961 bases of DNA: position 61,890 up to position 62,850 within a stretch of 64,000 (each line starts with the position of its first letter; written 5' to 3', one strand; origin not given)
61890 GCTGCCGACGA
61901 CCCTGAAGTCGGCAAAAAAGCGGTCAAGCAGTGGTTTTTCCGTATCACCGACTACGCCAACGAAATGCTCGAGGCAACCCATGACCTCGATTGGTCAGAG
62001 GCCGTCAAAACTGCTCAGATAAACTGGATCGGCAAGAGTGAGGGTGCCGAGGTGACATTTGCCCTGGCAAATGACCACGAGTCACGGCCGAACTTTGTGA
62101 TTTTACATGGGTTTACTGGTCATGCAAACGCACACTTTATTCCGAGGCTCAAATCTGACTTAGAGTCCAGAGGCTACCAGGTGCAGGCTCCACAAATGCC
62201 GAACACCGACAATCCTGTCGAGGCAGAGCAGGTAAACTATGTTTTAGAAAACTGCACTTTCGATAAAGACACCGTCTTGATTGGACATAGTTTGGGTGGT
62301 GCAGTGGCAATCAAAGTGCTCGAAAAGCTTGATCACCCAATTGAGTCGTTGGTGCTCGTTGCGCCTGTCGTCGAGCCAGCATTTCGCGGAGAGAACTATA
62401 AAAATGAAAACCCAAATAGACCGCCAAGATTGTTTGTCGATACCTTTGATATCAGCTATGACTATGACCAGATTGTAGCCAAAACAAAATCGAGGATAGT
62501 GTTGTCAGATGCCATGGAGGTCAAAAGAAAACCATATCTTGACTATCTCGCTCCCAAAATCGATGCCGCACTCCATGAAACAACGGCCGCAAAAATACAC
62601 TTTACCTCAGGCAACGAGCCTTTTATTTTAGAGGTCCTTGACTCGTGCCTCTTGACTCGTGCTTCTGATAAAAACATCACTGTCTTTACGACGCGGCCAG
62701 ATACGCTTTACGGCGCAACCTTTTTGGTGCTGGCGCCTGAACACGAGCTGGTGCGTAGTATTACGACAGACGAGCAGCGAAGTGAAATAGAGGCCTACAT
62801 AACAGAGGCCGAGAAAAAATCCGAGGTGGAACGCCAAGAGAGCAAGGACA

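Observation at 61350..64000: Leucyl-tRNA synthetase decorated with an alpha/beta-hydrolase domain and a Nudix-like domain at the two hinges of the CP1 editing domain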

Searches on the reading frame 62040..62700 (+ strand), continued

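Call 77: search_protein_families(library=pfam, proteins=[P0236, P0249, P0253, P0289, P0295, P0265, P0276, P0277, P0279], max_evalue=0.00001)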
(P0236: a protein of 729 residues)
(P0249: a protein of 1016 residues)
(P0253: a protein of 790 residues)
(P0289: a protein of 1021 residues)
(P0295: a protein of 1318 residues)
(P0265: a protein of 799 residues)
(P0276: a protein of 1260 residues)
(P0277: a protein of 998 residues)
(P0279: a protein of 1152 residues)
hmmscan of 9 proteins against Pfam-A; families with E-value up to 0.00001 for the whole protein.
P0236 (729 aa): 6 families
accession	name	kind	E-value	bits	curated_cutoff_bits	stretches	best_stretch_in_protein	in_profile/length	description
PF13603.12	tRNA-synt_1_2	-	7.5e-51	172.7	25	1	611-729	21-135/185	Leucyl-tRNA synthetase, editing domain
PF00293.34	NUDIX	-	4.1e-21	75.8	21.1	2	93-213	3-121/134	NUDIX domain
PF06821.19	Ser_hydrolase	-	1.8e-09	38.2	22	1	437-538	1-101/172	Serine hydrolase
PF00561.26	Abhydrolase_1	-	8.7e-08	32.5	25.8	1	436-534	2-106/245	alpha/beta hydrolase fold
PF12697.13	Abhydrolase_6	-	2.2e-07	32.2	26.3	1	438-654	2-182/217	Alpha/beta hydrolase family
PF12146.15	Hydrolase_4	-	1.8e-06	27.9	27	0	493-535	75-117/239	Serine aminopeptidase, S33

P0249 (1016 aa): 6 families
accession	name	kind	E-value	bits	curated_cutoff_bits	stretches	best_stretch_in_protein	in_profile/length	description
PF13603.12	tRNA-synt_1_2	-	9.7e-59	198.4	25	1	221-406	1-183/185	Leucyl-tRNA synthetase, editing domain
PF00133.28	tRNA-synt_1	-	4.4e-45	154.6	22.7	2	12-225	1-226/414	tRNA synthetases class I (I, L, M and V)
PF09334.17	tRNA-synt_1g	-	9.1e-34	117.3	20.1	1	36-182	3-145/391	tRNA synthetases class I (M)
PF08264.19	Anticodon_1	-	6.6e-22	78.4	25.1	1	863-979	7-144/148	Anticodon-binding domain of tRNA ligase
PF06821.19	Ser_hydrolase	-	1e-11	45.5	22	1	454-618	1-158/172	Serine hydrolase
PF01406.26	tRNA-synt_1e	-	1e-05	25.5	27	0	769-805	243-279/301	tRNA synthetases class I (C) catalytic domain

P0253 (790 aa): 5 families
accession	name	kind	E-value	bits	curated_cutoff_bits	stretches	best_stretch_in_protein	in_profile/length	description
PF13603.12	tRNA-synt_1_2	-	8.3e-56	188.8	25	1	604-736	20-148/185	Leucyl-tRNA synthetase, editing domain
PF00133.28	tRNA-synt_1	-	1.6e-25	90.2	22.7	1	23-223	1-208/414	tRNA synthetases class I (I, L, M and V)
PF09334.17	tRNA-synt_1g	-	7.3e-19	68.2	20.1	1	56-196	7-143/391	tRNA synthetases class I (M)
PF00293.34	NUDIX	-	1.2e-15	58.1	21.1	1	270-366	20-118/134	NUDIX domain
PF06821.19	Ser_hydrolase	-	1.1e-10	42.1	22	1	430-584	2-148/172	Serine hydrolase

P0289 (1021 aa): 6 families
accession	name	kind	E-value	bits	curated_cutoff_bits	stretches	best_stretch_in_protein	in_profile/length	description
PF13603.12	tRNA-synt_1_2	-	1.1e-61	208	25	1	220-406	1-183/185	Leucyl-tRNA synthetase, editing domain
PF00133.28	tRNA-synt_1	-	4.6e-49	167.7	22.7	2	12-218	1-219/414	tRNA synthetases class I (I, L, M and V)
PF09334.17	tRNA-synt_1g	-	4.4e-29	101.9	20.1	1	40-185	7-148/391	tRNA synthetases class I (M)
PF08264.19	Anticodon_1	-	2.2e-24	86.4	25.1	1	872-985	5-145/148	Anticodon-binding domain of tRNA ligase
PF00561.26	Abhydrolase_1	-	1e-10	42.2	25.8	1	446-587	2-139/245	alpha/beta hydrolase fold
PF12697.13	Abhydrolase_6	-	5.2e-09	37.5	26.3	1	447-564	1-108/217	Alpha/beta hydrolase family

P0295 (1318 aa): 9 families
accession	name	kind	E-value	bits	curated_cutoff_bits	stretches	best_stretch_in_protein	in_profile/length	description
PF13603.12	tRNA-synt_1_2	-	1.3e-49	168.6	25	1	614-778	21-182/185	Leucyl-tRNA synthetase, editing domain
PF00133.28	tRNA-synt_1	-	2.5e-43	148.9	22.7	2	794-983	228-403/414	tRNA synthetases class I (I, L, M and V)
PF09334.17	tRNA-synt_1g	-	9.2e-25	87.7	20.1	1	39-175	3-136/391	tRNA synthetases class I (M)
PF08264.19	Anticodon_1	-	1.3e-14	54.7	25.1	1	1045-1114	5-89/148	Anticodon-binding domain of tRNA ligase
PF00583.31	Acetyltransf_1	-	5.4e-14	52.9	20.7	1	306-388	28-116/116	Acetyltransferase (GNAT) family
PF13508.13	Acetyltransf_7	-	1.3e-11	45.1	27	1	314-389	6-83/84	Acetyltransferase (GNAT) domain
PF13673.13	Acetyltransf_10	-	9.8e-08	32.5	23.6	1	317-394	37-113/128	Acetyltransferase (GNAT) domain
PF01406.26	tRNA-synt_1e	-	1.9e-06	27.9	27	0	51-156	23-125/301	tRNA synthetases class I (C) catalytic domain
PF06821.19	Ser_hydrolase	-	9.7e-06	26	22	0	437-603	2-157/172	Serine hydrolase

P0265 (799 aa): 6 families
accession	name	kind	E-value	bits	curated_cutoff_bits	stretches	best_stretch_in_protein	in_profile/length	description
PF13603.12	tRNA-synt_1_2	-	7.5e-64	215.1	25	1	220-379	1-146/185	Leucyl-tRNA synthetase, editing domain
PF00133.28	tRNA-synt_1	-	4.5e-33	115.1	22.7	1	11-223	1-225/414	tRNA synthetases class I (I, L, M and V)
PF09334.17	tRNA-synt_1g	-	1.4e-18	67.3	20.1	1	39-223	7-218/391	tRNA synthetases class I (M)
PF00561.26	Abhydrolase_1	-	6.8e-12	46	25.8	1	612-730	4-131/245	alpha/beta hydrolase fold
PF00293.34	NUDIX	-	3.1e-10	40.6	21.1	1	393-528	2-131/134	NUDIX domain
PF12697.13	Abhydrolase_6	-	8.8e-09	36.8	26.3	1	612-718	2-111/217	Alpha/beta hydrolase family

P0276 (1260 aa): 4 families
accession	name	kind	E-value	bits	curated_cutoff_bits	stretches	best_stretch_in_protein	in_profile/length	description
PF00133.28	tRNA-synt_1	-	2.1e-84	284.2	22.7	2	16-675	2-346/414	tRNA synthetases class I (I, L, M and V)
PF08264.19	Anticodon_1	-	8.2e-18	65.1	25.1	1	1006-1144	3-146/148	Anticodon-binding domain of tRNA ligase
PF09334.17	tRNA-synt_1g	-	3.3e-09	36.4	20.1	0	887-929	313-355/391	tRNA synthetases class I (M)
PF10458.14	Val_tRNA-synt_C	-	9.6e-07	29.4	25.9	1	1196-1256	3-63/66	Valyl tRNA synthetase tRNA binding arm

P0277 (998 aa): 7 families
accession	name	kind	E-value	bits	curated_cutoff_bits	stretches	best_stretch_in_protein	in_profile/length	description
PF13603.12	tRNA-synt_1_2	-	7.7e-55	185.7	25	1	398-529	21-148/185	Leucyl-tRNA synthetase, editing domain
PF00133.28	tRNA-synt_1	-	5.6e-48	164.1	22.7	2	13-227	1-226/414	tRNA synthetases class I (I, L, M and V)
PF09334.17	tRNA-synt_1g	-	1.7e-29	103.3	20.1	1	41-193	6-166/391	tRNA synthetases class I (M)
PF01797.21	Y1_Tnp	-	5.4e-14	52.8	23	1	269-374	10-121/121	Transposase IS200 like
PF00561.26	Abhydrolase_1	-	7.9e-07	29.4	25.8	1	644-788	4-148/245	alpha/beta hydrolase fold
PF06821.19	Ser_hydrolase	-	1.1e-06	29.1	22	1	665-816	14-157/172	Serine hydrolase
PF12697.13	Abhydrolase_6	-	6.1e-06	27.5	26.3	0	644-759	2-111/217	Alpha/beta hydrolase family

P0279 (1152 aa): 7 families
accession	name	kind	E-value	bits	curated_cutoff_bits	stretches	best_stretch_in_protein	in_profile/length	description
PF13603.12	tRNA-synt_1_2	-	3.6e-54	183.5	25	1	224-399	1-151/185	Leucyl-tRNA synthetase, editing domain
PF00133.28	tRNA-synt_1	-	3.5e-51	174.7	22.7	2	15-228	1-226/414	tRNA synthetases class I (I, L, M and V)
PF09334.17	tRNA-synt_1g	-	2.9e-31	109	20.1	1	40-184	3-143/391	tRNA synthetases class I (M)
PF08264.19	Anticodon_1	-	2.7e-20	73.2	25.1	1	1002-1114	4-143/148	Anticodon-binding domain of tRNA ligase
PF00293.34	NUDIX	-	1.1e-17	64.7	21.1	1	401-525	2-128/134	NUDIX domain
PF06821.19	Ser_hydrolase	-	5.3e-09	36.7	22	1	617-770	2-148/172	Serine hydrolase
PF00561.26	Abhydrolase_1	-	6.6e-07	29.7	25.8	1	617-708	4-103/245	alpha/beta hydrolase fold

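Call 80: list_cluster_members(proteins=[P0294, P0284, P0299, P0276, P0277, P0358, P0295, P0350])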
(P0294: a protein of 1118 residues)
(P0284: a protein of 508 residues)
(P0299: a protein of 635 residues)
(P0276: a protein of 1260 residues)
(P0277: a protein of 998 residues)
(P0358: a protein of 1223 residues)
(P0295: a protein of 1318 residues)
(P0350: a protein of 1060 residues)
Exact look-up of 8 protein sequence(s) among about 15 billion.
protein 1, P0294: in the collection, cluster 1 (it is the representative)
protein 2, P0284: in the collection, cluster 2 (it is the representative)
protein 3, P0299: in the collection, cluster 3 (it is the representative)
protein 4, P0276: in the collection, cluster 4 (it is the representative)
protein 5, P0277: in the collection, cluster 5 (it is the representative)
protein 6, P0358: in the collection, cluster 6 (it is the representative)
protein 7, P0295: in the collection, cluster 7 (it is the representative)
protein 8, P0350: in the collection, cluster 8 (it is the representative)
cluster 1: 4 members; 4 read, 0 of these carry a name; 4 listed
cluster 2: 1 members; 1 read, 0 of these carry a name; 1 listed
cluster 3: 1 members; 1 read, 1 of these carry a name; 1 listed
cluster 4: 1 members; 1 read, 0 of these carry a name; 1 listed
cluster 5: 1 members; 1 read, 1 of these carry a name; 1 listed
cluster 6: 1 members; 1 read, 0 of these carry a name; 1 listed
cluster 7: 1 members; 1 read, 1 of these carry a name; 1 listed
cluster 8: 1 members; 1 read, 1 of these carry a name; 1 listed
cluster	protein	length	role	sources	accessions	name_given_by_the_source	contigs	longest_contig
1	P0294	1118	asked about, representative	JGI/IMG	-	-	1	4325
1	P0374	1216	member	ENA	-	-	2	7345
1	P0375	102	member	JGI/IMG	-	-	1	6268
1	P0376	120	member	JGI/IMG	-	-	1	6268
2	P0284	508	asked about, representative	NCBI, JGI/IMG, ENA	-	-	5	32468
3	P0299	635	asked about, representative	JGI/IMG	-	ribosome-associated GTPase EngA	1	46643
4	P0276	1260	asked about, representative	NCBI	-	-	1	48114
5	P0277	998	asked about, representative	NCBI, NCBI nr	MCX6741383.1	MAG: class I tRNA ligase family protein, partial [Candidatus Parcubacteria bacterium] | class I tRNA ligase family protein [Candidatus Parcubacteria bacterium]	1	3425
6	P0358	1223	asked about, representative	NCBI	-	-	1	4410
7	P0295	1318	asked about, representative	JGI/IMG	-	leucyl-tRNA synthetase family protein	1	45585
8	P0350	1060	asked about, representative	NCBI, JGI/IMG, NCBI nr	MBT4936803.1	leucine--tRNA ligase [Candidatus Peregrinibacteria bacterium] | leucyl-tRNA synthetase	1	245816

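Call 87: search_protein_families(library=pfam, proteins=[P0231, P0254, P0258, P0288, P0297, P0302, P0319, P0320, P0325, P0328], max_evalue=0.00001)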
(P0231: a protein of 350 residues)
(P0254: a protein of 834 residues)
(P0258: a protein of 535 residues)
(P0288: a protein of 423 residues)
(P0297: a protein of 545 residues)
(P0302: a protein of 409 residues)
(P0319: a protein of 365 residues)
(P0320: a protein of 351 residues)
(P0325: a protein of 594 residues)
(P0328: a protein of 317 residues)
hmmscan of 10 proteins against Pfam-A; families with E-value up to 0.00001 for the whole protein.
P0231 (350 aa): 8 families
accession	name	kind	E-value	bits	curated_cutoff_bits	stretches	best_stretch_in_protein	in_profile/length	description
PF06821.19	Ser_hydrolase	-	9.3e-27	94.5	22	2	188-337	2-155/172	Serine hydrolase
PF12697.13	Abhydrolase_6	-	2e-14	55.2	26.3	1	15-238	25-216/217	Alpha/beta hydrolase family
PF00561.26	Abhydrolase_1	-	9.8e-13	48.8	25.8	0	64-122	71-130/245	alpha/beta hydrolase fold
PF12146.15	Hydrolase_4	-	3.1e-11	43.5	27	0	49-113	64-127/239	Serine aminopeptidase, S33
PF10230.15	LIDHydrolase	-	6.2e-07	29.8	27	0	53-95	75-118/262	Lipid-droplet associated hydrolase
PF00756.26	Esterase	-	1.1e-06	29.1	22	0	46-100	98-153/251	Putative esterase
PF01764.32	Lipase_3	-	2.6e-06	27.8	22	0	41-104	44-108/140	Lipase (class 3)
PF12695.13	Abhydrolase_5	-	3.6e-06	27.3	27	0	232-283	45-94/164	Alpha/beta hydrolase family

P0254 (834 aa): 5 families
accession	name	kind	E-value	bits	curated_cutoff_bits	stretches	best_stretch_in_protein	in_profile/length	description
PF01411.24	tRNA-synt_2c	-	6.5e-104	348.9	30.3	2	5-413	1-380/552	tRNA synthetases class II (A)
PF07973.19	tRNA_SAD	-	6.6e-09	36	24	1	773-829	1-43/44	Threonyl and Alanyl tRNA synthetase second additional domain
PF06821.19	Ser_hydrolase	-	1.5e-08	35.2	22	1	417-534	2-118/172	Serine hydrolase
PF12146.15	Hydrolase_4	-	1.7e-08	34.5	27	1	473-580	76-175/239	Serine aminopeptidase, S33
PF00561.26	Abhydrolase_1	-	1.2e-06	28.8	25.8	0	416-508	3-103/245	alpha/beta hydrolase fold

P0258 (535 aa): 2 families
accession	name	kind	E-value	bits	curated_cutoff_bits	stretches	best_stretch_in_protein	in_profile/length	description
PF07516.18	SecA_SW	-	1.2e-43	149.9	26.7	2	268-415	63-199/200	SecA Wing and Scaffold domain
PF06821.19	Ser_hydrolase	-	4.9e-10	40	22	1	82-253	1-164/172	Serine hydrolase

P0288 (423 aa): 3 families
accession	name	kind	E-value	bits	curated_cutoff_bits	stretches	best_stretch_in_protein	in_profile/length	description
PF00561.26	Abhydrolase_1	-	5e-08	33.3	25.8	1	239-353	3-125/245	alpha/beta hydrolase fold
PF06821.19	Ser_hydrolase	-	1.1e-06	29.1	22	1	239-394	1-148/172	Serine hydrolase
PF12695.13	Abhydrolase_5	-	2.4e-06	27.9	27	1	253-329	14-90/164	Alpha/beta hydrolase family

P0297 (545 aa): 1 family
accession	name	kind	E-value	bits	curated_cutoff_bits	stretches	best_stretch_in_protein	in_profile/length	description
PF00551.24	Formyl_trans_N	-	1e-27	97.5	26.1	1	292-401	71-180/181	Formyl transferase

P0302 (409 aa): 3 families
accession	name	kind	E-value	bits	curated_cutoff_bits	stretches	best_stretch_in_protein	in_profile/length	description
PF03575.23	Peptidase_S51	-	9.3e-31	107.5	23.9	1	204-406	15-205/206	Peptidase family S51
PF06821.19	Ser_hydrolase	-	4.4e-20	72.7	22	1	6-177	2-164/172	Serine hydrolase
PF00561.26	Abhydrolase_1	-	3.1e-09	37.3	25.8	0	6-110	4-113/245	alpha/beta hydrolase fold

P0319 (365 aa): 5 families
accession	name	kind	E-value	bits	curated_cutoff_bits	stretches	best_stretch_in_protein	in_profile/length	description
PF00293.34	NUDIX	-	1.5e-21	77.2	21.1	1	224-346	2-123/134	NUDIX domain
PF06821.19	Ser_hydrolase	-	5.4e-19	69.2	22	1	7-175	2-158/172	Serine hydrolase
PF12697.13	Abhydrolase_6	-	1.3e-08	36.3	26.3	0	7-105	2-100/217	Alpha/beta hydrolase family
PF00561.26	Abhydrolase_1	-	9.7e-07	29.1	25.8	0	64-115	68-113/245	alpha/beta hydrolase fold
PF02230.22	Abhydrolase_2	-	5.9e-06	26.7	23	0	64-158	104-182/217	Phospholipase/Carboxylesterase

P0320 (351 aa): 3 families
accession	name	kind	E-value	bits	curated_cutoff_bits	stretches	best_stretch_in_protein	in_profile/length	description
PF06821.19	Ser_hydrolase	-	2.7e-21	76.7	22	1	5-177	2-167/172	Serine hydrolase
PF00561.26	Abhydrolase_1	-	1.2e-08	35.3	25.8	0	6-118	5-123/245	alpha/beta hydrolase fold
PF10230.15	LIDHydrolase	-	8.8e-07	29.4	27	0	50-101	69-124/262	Lipid-droplet associated hydrolase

P0325 (594 aa): 6 families
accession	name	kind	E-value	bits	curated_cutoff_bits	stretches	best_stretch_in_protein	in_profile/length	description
PF00133.28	tRNA-synt_1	-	1.4e-42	146.4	22.7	1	134-281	280-414/414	tRNA synthetases class I (I, L, M and V)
PF08264.19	Anticodon_1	-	1.3e-38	132.6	25.1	1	338-492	1-147/148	Anticodon-binding domain of tRNA ligase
PF06821.19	Ser_hydrolase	-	2.5e-10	41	22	1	20-134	51-158/172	Serine hydrolase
PF10458.14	Val_tRNA-synt_C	-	8.3e-08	32.8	25.9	1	548-594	20-66/66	Valyl tRNA synthetase tRNA binding arm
PF10230.15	LIDHydrolase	-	4.4e-06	27.1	27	1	18-73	78-135/262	Lipid-droplet associated hydrolase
PF01406.26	tRNA-synt_1e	-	5.4e-06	26.4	27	0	215-286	227-297/301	tRNA synthetases class I (C) catalytic domain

P0328 (317 aa): 5 families
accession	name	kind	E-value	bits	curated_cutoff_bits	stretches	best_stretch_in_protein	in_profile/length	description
PF06821.19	Ser_hydrolase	-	2.9e-20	73.3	22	1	5-180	2-168/172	Serine hydrolase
PF00903.31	Glyoxalase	-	4.2e-14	53.4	20.6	1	190-314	2-121/121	Glyoxalase/Bleomycin resistance protein/Dioxygenase superfamily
PF00561.26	Abhydrolase_1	-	8.6e-10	39.1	25.8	1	5-109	4-113/245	alpha/beta hydrolase fold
PF13669.12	Glyoxalase_4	-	1.2e-08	35.7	27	1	192-303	2-109/109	Glyoxalase/Bleomycin resistance protein/Dioxygenase superfamily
PF12697.13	Abhydrolase_6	-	3.4e-07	31.6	26.3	1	5-101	2-94/217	Alpha/beta hydrolase family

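Call 88: search_protein_families(library=pfam, proteins=[P0340, P0343, P0355, P0361, P0371, P0286, P0272, P0251], max_evalue=0.00001)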
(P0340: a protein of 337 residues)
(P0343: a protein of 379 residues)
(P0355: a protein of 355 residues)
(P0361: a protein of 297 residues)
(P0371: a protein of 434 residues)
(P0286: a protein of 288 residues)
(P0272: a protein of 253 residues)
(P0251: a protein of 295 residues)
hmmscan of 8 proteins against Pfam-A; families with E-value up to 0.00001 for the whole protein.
P0340 (337 aa): 3 families
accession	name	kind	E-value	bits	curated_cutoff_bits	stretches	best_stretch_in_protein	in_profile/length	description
PF06821.19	Ser_hydrolase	-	7.6e-16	58.9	22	1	155-329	2-164/172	Serine hydrolase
PF00293.34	NUDIX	-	9.2e-16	58.5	21.1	1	2-113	2-119/134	NUDIX domain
PF12697.13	Abhydrolase_6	-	4.4e-07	31.2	26.3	0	155-253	2-94/217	Alpha/beta hydrolase family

P0343 (379 aa): 1 family
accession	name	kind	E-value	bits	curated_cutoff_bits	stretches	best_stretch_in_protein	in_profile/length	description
PF06821.19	Ser_hydrolase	-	7.7e-21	75.2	22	1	200-375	2-170/172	Serine hydrolase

P0355 (355 aa): 3 families
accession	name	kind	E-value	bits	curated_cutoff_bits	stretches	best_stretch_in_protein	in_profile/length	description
PF06821.19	Ser_hydrolase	-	7.2e-23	81.8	22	1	5-169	2-157/172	Serine hydrolase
PF00293.34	NUDIX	-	3.4e-18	66.4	21.1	1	219-333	4-121/134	NUDIX domain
PF12697.13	Abhydrolase_6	-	6.6e-07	30.6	26.3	0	21-102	20-97/217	Alpha/beta hydrolase family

P0361 (297 aa): 3 families
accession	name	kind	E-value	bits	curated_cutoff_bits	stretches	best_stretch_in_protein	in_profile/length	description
PF01687.23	Flavokinase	-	3.2e-21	76.2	19.6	1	2-119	5-124/124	Riboflavin kinase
PF06821.19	Ser_hydrolase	-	7.5e-15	55.7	22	1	123-294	2-170/172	Serine hydrolase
PF00561.26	Abhydrolase_1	-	9.9e-07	29.1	25.8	0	123-216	4-106/245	alpha/beta hydrolase fold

P0371 (434 aa): 10 families
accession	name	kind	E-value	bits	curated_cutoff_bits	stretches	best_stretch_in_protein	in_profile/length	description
PF06821.19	Ser_hydrolase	-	1.1e-24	87.8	22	1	4-180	2-170/172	Serine hydrolase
PF12146.15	Hydrolase_4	-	7.1e-20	71.8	27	1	215-324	6-115/239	Serine aminopeptidase, S33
PF00561.26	Abhydrolase_1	-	4.7e-16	59.6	25.8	0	4-119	4-124/245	alpha/beta hydrolase fold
PF12697.13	Abhydrolase_6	-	3.6e-13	51.1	26.3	0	217-325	2-111/217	Alpha/beta hydrolase family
PF00326.27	Peptidase_S9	-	6.3e-10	39.3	22.6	1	272-433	47-210/213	Prolyl oligopeptidase family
PF20408.4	Abhydrolase_11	-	5.2e-08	33.3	27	0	215-317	4-106/193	Alpha/beta hydrolase domain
PF20434.5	BD-FAE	-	7.3e-08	32.6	26.8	0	364-396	181-213/215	BD-FAE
PF05990.18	DUF900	-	2.1e-07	31.1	20.5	0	209-301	15-106/232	Alpha/beta hydrolase of unknown function (DUF900)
PF02230.22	Abhydrolase_2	-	2.6e-07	31.1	23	0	363-425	145-212/217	Phospholipase/Carboxylesterase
PF10230.15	LIDHydrolase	-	1.4e-06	28.7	27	0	117-159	210-253/262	Lipid-droplet associated hydrolase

P0286 (288 aa): 3 families
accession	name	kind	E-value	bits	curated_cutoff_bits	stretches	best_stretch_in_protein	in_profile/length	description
PF13603.12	tRNA-synt_1_2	-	5.9e-28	98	25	1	184-287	22-118/185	Leucyl-tRNA synthetase, editing domain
PF00561.26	Abhydrolase_1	-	2.5e-06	27.8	25.8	1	53-107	58-123/245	alpha/beta hydrolase fold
PF12146.15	Hydrolase_4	-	3.2e-06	27.1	27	1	65-114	76-124/239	Serine aminopeptidase, S33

P0272 (253 aa): 5 families
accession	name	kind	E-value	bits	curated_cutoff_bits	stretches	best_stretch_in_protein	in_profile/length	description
PF00561.26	Abhydrolase_1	-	2.7e-09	37.5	25.8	1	51-145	2-109/245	alpha/beta hydrolase fold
PF06821.19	Ser_hydrolase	-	2.5e-08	34.5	22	1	52-207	1-149/172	Serine hydrolase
PF12695.13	Abhydrolase_5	-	5.4e-08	33.2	27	1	70-194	18-142/164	Alpha/beta hydrolase family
PF12697.13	Abhydrolase_6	-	1.6e-07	32.6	26.3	1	53-158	2-94/217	Alpha/beta hydrolase family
PF12146.15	Hydrolase_4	-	7.3e-06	25.9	27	0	110-146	77-114/239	Serine aminopeptidase, S33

P0251 (295 aa): 3 families
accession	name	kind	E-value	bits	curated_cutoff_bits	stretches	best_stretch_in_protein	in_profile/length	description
PF00133.28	tRNA-synt_1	-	8.1e-14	51.6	22.7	1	2-114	120-226/414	tRNA synthetases class I (I, L, M and V)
PF06821.19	Ser_hydrolase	-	1.1e-07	32.4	22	1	131-291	1-154/172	Serine hydrolase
PF09334.17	tRNA-synt_1g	-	1.8e-06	27.4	20.1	0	3-69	80-143/391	tRNA synthetases class I (M)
